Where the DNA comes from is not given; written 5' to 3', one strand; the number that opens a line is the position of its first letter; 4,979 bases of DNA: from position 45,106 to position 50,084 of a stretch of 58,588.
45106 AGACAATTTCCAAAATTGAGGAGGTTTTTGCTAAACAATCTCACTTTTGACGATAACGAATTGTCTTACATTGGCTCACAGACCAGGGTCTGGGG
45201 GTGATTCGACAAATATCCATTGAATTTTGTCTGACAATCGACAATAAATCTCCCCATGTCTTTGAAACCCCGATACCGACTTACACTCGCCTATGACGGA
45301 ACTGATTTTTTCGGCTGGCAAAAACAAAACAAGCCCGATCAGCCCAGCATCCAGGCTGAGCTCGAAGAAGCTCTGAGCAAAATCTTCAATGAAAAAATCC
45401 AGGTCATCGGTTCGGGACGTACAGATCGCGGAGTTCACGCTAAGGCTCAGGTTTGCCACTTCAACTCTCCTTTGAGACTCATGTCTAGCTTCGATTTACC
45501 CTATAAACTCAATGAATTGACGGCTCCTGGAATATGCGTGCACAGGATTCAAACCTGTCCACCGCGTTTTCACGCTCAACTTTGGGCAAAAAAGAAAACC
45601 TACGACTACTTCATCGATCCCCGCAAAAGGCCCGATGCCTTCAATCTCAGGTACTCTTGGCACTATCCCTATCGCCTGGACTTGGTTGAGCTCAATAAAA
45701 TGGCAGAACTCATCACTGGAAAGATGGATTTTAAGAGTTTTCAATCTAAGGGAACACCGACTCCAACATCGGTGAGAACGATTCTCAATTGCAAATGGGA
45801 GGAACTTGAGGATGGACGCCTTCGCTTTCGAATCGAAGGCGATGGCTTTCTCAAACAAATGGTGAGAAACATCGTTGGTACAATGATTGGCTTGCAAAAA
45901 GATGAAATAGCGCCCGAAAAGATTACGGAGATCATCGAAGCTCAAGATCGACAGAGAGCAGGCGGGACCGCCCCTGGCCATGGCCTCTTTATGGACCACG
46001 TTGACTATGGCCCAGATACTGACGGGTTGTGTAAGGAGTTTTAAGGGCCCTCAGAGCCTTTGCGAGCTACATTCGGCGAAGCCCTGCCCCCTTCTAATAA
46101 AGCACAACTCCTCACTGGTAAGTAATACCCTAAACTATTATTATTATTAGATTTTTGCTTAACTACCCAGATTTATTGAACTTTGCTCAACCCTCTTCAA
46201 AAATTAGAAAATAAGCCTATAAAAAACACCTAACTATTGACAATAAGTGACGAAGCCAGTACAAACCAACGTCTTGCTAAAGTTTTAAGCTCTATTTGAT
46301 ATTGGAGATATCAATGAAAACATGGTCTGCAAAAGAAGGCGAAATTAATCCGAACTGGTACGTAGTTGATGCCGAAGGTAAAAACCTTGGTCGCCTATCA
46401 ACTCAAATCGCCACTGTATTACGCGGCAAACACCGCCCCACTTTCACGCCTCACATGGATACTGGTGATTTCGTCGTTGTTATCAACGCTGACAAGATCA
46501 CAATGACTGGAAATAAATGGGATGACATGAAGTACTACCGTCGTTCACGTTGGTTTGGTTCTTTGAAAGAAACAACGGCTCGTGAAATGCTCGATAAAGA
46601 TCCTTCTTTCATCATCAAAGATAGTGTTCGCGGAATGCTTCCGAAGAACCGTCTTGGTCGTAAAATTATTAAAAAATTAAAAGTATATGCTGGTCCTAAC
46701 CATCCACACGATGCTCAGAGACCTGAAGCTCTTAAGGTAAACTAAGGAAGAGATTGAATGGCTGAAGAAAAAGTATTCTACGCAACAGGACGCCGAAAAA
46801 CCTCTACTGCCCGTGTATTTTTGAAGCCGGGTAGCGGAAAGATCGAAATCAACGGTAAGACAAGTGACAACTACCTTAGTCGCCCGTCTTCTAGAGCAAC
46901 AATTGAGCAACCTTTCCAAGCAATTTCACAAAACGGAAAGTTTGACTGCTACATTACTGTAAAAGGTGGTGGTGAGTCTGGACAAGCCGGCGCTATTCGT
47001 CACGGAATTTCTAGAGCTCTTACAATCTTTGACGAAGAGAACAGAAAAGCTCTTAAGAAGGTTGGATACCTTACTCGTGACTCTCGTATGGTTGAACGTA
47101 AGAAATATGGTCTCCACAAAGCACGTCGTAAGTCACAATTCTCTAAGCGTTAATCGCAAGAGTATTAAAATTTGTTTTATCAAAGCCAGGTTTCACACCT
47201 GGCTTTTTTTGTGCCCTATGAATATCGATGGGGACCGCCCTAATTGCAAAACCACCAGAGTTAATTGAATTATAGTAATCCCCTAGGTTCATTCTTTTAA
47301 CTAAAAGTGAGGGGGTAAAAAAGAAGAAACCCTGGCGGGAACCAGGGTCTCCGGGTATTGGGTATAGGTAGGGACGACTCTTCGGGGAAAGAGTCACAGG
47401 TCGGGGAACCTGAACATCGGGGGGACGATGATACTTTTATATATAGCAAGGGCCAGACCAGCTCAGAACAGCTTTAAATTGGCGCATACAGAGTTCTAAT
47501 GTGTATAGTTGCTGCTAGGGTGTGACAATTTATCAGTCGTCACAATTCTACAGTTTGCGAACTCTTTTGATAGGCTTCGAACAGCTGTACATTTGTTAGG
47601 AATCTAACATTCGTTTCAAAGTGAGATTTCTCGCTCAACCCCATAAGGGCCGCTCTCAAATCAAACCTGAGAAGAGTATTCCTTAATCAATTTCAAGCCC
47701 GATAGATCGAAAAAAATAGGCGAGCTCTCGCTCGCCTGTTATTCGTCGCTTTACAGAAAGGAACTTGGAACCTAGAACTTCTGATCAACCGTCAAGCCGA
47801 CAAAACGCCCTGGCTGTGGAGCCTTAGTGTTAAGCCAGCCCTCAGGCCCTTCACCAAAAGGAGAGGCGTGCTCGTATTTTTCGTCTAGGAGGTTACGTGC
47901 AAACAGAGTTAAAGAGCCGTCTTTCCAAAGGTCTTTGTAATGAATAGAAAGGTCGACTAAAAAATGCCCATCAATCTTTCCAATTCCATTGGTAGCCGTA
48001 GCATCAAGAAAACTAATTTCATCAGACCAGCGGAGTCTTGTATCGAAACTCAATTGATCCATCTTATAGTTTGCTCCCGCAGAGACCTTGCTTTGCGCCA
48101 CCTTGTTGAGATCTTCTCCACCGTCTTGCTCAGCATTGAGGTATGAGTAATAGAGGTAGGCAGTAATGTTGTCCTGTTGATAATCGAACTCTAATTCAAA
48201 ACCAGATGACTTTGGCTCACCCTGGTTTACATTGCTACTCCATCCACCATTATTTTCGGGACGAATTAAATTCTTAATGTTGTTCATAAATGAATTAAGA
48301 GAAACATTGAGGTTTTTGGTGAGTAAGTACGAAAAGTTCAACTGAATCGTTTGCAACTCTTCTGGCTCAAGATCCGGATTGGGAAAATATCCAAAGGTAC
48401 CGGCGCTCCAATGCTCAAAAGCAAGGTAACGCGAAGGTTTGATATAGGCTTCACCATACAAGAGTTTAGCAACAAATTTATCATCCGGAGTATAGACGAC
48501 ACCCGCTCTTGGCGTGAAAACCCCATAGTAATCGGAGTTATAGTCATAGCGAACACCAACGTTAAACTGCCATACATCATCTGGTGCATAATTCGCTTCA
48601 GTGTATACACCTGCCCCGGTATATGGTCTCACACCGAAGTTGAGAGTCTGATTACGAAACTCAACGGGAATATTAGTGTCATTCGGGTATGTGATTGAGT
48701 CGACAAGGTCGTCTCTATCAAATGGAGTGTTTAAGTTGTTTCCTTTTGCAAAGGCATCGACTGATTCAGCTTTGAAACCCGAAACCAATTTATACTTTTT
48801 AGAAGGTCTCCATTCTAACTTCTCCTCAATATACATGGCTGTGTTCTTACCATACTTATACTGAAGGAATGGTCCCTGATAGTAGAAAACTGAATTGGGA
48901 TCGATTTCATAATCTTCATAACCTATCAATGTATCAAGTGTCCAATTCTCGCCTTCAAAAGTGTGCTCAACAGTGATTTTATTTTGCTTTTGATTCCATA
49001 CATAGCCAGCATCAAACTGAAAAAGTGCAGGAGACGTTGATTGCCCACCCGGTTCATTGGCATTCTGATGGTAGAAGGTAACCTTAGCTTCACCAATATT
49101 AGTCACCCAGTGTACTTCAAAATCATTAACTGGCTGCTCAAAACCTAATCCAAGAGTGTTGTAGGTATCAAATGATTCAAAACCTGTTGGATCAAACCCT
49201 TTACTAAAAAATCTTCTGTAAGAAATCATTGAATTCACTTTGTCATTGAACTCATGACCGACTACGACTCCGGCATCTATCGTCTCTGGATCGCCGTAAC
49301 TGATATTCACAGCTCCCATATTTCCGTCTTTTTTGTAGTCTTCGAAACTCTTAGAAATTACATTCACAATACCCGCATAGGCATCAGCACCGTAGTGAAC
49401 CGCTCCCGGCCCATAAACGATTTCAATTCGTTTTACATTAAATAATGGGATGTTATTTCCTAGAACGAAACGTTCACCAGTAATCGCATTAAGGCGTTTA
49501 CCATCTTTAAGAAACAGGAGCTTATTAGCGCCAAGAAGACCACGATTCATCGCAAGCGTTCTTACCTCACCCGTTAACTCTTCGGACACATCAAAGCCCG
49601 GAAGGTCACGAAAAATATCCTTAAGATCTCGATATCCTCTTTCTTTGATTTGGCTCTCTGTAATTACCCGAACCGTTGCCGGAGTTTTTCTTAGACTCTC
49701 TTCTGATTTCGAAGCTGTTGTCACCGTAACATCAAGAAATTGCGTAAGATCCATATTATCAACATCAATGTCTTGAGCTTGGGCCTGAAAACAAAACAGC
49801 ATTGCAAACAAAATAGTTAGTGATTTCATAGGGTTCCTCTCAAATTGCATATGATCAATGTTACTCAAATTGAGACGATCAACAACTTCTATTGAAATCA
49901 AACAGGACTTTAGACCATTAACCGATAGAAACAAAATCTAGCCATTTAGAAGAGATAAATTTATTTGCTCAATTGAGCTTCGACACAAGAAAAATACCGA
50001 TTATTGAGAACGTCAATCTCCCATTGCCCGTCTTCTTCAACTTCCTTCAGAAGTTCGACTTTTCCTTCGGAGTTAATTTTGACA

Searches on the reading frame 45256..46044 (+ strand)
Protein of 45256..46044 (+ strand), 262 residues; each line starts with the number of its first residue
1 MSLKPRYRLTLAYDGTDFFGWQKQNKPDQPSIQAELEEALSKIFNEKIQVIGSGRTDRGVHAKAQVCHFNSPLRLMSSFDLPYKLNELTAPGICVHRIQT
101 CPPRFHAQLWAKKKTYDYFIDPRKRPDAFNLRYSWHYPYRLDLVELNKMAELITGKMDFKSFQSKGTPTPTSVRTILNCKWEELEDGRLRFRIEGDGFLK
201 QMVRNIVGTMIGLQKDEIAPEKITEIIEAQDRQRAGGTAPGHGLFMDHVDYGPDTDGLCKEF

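Call 53: search_protein_families(library=pfam, proteins=[window:45256-46044:+], max_evalue=0.001)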
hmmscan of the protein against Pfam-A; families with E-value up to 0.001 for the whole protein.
window:45256-46044:+ (262 aa): 1 family
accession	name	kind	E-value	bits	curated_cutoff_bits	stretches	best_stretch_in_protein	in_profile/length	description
PF01416.25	PseudoU_synth_1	-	6.1e-38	130.1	23.3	2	150-251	2-107/108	tRNA pseudouridine synthase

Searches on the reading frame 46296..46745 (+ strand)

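Call 53: search_protein_families(library=pfam, proteins=[window:46296-46745:+], max_evalue=0.001)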
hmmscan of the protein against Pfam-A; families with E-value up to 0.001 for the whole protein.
window:46296-46745:+ (149 aa): 1 family
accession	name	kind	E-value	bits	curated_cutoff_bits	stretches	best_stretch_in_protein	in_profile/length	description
PF00572.24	Ribosomal_L13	-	1.5e-46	157.8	23.8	1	20-137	2-119/119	Ribosomal protein L13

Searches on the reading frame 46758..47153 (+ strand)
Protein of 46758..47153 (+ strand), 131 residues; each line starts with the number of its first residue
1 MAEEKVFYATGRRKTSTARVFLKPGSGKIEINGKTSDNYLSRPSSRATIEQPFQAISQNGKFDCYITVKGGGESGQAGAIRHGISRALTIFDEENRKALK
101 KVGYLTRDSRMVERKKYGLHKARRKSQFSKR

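Call 53: search_protein_families(library=pfam, proteins=[window:46758-47153:+], max_evalue=0.001)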
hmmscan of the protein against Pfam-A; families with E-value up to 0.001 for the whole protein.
window:46758-47153:+ (131 aa): 1 family
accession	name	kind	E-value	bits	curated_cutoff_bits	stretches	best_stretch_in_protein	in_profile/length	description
PF00380.25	Ribosomal_S9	-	4.5e-48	163.2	22.5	1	11-131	1-121/121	Ribosomal protein S9/S16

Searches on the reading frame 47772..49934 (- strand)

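Call 54: search_protein_families(library=pfam, proteins=[window:47772-49934:-], max_evalue=0.001)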
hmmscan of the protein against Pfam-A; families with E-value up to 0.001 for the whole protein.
window:47772-49934:- (720 aa): 3 families
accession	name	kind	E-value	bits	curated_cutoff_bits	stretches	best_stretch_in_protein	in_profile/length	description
PF00593.30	TonB_dep_Rec_b-barrel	-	1.3e-35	124.6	27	1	253-682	9-436/436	TonB dependent receptor-like, beta-barrel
PF07715.20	Plug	-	8.3e-18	65.3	23.9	1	81-189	2-107/107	TonB-dependent Receptor Plug Domain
PF14905.12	OMP_b-brl_3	-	1.5e-09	37.9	27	1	461-690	134-381/408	Outer membrane protein beta-barrel family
